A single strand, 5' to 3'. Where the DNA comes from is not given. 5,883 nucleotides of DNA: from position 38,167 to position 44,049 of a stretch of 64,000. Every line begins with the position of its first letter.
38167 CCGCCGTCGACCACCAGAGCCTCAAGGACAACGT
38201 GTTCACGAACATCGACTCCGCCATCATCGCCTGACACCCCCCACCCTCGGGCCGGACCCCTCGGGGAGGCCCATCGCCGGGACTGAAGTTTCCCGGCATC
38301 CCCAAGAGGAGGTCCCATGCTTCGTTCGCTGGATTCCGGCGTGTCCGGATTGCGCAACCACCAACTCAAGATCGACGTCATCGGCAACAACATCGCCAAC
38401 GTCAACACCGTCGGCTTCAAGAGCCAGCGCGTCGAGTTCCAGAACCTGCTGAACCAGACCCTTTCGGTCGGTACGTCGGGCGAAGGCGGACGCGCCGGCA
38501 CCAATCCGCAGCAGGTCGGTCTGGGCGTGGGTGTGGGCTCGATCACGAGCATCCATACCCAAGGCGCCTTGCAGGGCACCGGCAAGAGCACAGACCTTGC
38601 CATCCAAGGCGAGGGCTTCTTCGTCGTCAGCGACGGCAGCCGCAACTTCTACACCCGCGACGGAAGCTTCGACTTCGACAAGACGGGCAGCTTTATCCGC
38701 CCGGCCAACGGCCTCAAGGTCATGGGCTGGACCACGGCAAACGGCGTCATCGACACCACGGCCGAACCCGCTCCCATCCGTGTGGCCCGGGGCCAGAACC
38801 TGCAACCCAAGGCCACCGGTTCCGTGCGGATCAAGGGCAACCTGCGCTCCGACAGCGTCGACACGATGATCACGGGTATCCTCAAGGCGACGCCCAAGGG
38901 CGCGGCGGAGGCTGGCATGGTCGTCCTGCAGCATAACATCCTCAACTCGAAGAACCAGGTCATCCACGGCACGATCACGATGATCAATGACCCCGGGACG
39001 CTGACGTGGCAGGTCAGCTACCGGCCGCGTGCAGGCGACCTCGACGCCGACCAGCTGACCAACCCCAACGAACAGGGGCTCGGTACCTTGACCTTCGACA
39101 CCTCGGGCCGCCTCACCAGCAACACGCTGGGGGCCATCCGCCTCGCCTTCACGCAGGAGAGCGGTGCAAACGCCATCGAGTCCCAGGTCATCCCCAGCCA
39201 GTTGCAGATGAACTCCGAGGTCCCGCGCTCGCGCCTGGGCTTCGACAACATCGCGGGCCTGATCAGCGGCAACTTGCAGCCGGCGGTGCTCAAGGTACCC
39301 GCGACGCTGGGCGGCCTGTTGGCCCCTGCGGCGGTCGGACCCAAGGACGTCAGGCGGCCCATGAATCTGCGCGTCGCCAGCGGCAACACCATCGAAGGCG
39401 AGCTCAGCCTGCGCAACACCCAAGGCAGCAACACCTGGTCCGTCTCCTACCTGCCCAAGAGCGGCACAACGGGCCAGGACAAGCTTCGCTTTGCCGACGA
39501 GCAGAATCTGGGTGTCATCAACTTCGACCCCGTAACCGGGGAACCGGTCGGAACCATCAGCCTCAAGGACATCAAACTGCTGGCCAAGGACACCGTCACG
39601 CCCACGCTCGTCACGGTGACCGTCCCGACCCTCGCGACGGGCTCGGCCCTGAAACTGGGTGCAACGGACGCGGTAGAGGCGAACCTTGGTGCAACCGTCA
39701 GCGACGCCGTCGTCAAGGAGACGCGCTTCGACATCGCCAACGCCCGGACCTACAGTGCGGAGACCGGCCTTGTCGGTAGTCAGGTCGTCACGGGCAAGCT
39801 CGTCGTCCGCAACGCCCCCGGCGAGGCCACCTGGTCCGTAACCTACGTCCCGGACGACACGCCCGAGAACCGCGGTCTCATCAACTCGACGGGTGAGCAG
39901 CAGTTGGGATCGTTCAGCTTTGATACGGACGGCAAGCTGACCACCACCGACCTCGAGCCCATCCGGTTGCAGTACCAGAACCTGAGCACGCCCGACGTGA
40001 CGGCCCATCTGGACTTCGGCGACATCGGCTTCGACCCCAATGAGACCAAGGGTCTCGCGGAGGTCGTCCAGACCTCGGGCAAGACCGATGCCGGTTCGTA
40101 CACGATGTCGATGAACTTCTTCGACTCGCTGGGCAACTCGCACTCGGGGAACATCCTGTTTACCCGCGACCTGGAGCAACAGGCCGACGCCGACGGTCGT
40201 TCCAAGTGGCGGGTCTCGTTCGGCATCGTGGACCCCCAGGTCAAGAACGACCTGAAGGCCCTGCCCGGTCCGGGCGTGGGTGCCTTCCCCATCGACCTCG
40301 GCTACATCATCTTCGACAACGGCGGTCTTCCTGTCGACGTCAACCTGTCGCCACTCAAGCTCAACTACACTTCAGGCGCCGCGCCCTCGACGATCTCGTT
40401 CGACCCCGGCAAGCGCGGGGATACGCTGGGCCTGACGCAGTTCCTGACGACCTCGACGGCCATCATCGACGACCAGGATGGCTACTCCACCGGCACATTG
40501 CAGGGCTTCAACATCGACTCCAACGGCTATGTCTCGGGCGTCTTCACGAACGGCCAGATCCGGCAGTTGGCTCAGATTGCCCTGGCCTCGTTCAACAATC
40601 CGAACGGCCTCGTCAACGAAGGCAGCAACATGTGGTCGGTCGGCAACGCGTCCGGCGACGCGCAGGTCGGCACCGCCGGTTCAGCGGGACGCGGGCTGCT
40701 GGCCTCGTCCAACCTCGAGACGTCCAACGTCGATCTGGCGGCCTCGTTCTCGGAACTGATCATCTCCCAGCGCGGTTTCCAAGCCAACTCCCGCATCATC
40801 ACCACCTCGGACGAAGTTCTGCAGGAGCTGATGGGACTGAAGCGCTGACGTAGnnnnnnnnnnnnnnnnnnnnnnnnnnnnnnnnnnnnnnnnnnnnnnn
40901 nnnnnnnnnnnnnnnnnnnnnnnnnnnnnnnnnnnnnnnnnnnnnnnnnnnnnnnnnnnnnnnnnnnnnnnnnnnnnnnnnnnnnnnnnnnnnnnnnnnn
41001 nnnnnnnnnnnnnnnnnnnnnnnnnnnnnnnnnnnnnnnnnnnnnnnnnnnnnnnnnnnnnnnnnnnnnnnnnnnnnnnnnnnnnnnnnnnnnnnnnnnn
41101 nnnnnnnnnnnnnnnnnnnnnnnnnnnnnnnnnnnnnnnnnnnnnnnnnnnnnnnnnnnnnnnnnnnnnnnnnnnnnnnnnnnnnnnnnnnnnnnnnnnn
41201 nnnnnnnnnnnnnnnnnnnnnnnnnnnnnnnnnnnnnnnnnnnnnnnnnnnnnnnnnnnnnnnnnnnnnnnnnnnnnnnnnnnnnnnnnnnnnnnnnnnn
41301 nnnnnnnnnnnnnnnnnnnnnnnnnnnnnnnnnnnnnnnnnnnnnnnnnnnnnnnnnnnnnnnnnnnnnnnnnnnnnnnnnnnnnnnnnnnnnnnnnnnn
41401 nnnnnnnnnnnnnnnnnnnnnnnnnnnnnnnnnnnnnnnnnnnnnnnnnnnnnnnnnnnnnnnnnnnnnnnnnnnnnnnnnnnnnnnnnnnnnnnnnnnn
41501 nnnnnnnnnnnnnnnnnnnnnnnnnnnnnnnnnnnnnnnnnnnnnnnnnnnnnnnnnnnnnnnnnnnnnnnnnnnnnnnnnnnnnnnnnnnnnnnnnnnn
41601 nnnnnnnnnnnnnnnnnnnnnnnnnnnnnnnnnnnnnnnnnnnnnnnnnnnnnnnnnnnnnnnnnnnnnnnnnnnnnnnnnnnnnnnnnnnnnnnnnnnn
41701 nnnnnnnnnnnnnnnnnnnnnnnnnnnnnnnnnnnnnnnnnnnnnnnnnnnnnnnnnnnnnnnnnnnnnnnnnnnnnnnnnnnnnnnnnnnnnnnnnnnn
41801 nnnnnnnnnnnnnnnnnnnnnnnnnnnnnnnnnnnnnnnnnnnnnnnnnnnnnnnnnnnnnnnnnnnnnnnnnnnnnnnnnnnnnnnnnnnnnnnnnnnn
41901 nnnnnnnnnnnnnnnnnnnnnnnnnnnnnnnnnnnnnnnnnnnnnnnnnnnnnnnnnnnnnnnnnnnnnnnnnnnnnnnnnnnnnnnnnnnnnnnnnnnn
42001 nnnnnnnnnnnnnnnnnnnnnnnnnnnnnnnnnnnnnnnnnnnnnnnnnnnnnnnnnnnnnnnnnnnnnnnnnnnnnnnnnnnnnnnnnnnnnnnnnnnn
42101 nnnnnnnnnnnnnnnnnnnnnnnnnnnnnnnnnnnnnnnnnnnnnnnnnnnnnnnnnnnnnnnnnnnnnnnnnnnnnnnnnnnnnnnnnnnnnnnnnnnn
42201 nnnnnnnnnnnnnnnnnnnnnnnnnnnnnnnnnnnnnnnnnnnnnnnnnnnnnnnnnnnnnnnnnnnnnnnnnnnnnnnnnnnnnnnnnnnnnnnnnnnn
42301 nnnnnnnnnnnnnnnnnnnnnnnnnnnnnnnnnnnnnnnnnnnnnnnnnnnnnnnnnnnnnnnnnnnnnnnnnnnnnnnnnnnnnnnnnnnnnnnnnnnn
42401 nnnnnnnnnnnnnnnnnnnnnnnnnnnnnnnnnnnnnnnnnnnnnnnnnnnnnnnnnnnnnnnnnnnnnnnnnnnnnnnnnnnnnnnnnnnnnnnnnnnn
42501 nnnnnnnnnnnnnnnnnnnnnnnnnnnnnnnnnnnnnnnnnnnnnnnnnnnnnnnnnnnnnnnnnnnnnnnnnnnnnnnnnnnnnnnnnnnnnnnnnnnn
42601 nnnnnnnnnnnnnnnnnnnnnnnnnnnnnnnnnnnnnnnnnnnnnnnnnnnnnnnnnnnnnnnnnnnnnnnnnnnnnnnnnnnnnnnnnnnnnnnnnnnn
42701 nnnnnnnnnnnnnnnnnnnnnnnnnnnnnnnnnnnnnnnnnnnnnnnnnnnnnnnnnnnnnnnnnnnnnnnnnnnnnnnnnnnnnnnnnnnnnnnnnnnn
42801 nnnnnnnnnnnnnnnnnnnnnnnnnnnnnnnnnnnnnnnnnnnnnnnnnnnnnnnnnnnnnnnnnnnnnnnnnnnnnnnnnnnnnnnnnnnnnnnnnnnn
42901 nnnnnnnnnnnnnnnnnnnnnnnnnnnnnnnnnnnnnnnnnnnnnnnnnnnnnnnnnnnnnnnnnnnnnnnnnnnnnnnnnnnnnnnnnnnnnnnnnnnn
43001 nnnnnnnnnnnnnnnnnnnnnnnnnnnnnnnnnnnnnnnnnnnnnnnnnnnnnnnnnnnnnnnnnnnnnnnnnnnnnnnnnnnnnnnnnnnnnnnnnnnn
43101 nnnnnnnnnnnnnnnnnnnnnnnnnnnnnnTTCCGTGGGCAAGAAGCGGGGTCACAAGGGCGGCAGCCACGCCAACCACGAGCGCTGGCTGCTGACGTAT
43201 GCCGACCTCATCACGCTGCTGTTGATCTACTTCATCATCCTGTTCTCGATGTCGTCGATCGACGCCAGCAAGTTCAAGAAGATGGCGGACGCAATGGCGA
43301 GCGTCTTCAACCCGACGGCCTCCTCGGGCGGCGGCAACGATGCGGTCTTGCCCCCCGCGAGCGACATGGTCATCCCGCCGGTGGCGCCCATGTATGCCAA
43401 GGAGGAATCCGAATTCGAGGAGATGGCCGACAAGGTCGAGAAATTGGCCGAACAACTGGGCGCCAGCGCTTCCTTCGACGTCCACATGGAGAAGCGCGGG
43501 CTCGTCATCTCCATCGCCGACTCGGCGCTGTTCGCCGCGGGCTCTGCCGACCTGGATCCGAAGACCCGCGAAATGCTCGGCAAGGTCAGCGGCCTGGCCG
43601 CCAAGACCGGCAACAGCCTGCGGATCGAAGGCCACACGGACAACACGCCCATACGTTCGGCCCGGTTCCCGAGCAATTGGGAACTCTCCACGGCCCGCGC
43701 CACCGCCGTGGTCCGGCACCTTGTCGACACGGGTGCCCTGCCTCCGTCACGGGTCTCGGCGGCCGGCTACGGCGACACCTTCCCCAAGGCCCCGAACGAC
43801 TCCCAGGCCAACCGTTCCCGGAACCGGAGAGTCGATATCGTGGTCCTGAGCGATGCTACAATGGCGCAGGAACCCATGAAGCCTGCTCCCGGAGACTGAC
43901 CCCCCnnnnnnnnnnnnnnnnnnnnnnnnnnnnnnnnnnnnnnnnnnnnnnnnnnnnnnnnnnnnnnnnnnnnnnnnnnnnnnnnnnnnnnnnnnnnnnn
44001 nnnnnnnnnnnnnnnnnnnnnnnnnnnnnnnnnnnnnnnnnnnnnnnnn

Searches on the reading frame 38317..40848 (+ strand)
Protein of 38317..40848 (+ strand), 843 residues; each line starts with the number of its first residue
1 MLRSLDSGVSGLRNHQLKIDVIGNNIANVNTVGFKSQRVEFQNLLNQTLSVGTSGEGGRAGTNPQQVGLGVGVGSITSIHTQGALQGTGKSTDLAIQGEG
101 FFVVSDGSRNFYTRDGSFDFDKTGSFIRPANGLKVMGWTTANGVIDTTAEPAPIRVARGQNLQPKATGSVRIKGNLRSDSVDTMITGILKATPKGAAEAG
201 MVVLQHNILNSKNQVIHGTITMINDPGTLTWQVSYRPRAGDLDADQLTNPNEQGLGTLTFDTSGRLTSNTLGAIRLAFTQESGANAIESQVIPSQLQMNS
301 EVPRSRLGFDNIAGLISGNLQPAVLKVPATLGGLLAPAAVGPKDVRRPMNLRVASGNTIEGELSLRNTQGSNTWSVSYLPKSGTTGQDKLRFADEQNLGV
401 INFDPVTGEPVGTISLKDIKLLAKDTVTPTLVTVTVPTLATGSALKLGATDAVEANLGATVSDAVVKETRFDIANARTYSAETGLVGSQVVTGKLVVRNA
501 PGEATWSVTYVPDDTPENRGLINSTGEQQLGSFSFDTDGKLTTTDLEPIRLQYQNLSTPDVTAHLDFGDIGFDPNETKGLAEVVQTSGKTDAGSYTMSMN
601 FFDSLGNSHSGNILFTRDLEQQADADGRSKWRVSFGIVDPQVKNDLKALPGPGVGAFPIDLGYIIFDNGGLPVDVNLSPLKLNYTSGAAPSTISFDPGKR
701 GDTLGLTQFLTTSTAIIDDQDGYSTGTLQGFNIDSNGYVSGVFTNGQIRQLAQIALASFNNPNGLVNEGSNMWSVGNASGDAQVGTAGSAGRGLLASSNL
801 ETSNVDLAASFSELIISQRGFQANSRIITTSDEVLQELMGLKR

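Call 55: search_protein_families(library=pfam, proteins=[window:38317-40848:+], max_evalue=0.0001)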
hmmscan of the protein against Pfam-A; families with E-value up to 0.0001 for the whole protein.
window:38317-40848:+ (843 aa): 4 families
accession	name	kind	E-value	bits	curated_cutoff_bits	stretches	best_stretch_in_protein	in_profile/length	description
PF07559.19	FlgE_D2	-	9.5e-17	62.2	22.7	1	589-723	16-142/142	Flagellar basal body protein FlaE D2 domain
PF06429.18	Flg_bbr_C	-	3.2e-12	46.2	23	1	797-840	2-45/46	Flagellar basal body rod FlgEFG protein C-terminal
PF22692.1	LlgE_F_G_D1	-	4.5e-11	43.2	27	1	95-144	1-44/64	Flagellar hook protein FlgE/F/G D1 domain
PF00460.25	Flg_bb_rod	-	2e-10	40.8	20.7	1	5-35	1-31/31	Flagella basal body rod protein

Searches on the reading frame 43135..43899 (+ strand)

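Call 56: search_protein_families(library=pfam, proteins=[window:43135-43899:+], max_evalue=0.0001)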
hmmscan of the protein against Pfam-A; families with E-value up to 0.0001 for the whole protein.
window:43135-43899:+ (254 aa): 2 families
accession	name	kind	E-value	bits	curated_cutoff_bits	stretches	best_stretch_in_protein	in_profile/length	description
PF13677.11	MotB_plug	-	2.7e-20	72.1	24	1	4-58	4-58/58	Membrane MotB of proton-channel complex MotA/MotB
PF00691.25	OmpA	-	7.8e-20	71.5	27.2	1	132-231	1-98/98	OmpA family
